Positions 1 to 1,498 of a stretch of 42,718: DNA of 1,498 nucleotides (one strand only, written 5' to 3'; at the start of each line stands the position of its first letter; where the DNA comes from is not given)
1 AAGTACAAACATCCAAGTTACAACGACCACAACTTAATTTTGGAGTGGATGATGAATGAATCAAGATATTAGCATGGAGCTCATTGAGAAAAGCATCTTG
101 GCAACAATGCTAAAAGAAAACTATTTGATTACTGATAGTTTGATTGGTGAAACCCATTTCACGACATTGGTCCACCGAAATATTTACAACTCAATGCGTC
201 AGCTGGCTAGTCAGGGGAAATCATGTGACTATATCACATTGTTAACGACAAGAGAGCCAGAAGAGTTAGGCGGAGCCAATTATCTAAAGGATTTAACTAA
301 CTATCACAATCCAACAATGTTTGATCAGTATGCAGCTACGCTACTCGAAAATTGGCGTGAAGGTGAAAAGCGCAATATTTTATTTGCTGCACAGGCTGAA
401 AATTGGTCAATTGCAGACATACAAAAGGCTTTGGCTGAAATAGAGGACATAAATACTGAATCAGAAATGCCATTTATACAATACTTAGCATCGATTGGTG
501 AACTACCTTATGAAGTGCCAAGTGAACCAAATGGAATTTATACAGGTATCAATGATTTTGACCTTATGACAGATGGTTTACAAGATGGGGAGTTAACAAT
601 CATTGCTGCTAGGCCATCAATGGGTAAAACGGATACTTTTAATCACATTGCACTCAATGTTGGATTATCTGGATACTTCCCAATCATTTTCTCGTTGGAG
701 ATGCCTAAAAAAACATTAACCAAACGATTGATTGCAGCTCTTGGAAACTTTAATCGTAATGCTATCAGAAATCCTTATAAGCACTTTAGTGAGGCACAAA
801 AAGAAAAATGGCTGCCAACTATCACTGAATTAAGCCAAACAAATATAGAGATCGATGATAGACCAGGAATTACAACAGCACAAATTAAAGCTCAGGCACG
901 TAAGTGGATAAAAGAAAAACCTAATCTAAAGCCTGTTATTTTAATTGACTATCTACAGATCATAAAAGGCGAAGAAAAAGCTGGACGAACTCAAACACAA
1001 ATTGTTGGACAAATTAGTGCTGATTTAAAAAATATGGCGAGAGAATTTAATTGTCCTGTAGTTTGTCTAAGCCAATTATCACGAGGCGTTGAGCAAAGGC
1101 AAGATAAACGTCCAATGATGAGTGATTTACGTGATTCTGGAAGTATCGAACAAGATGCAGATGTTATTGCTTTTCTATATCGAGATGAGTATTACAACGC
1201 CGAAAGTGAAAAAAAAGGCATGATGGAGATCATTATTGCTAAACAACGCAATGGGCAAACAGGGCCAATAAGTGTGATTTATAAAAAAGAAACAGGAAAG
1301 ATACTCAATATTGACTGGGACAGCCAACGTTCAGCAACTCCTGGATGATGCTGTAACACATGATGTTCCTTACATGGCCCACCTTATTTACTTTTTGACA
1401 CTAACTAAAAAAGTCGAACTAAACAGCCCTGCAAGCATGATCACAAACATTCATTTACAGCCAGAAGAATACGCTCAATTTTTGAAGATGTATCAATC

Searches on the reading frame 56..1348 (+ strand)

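Call 62: search_protein_families(library=phrogs, proteins=[window:56-1348:+], max_evalue=0.00001)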
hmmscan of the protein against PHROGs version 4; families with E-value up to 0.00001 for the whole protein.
window:56-1348:+ (430 aa): 6 families
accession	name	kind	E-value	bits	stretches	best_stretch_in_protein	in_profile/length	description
phrog_19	-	DNA, RNA and nucleotide metabolism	1.9e-101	341.9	1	2-425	155-587/621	DnaB-like replicative helicase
phrog_11530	-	unknown function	2.2e-51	175.3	1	260-426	2-163/184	-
phrog_243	-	DNA, RNA and nucleotide metabolism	3.3e-50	171.6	1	157-417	16-266/273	DnaB-like replicative helicase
phrog_239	-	DNA, RNA and nucleotide metabolism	1.2e-35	124.7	1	163-420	343-600/801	DNA primase/helicase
phrog_19347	-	unknown function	2.5e-11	44.8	1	358-388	1-32/79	-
phrog_5482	-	unknown function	4.8e-08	33.1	1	177-427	50-307/341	-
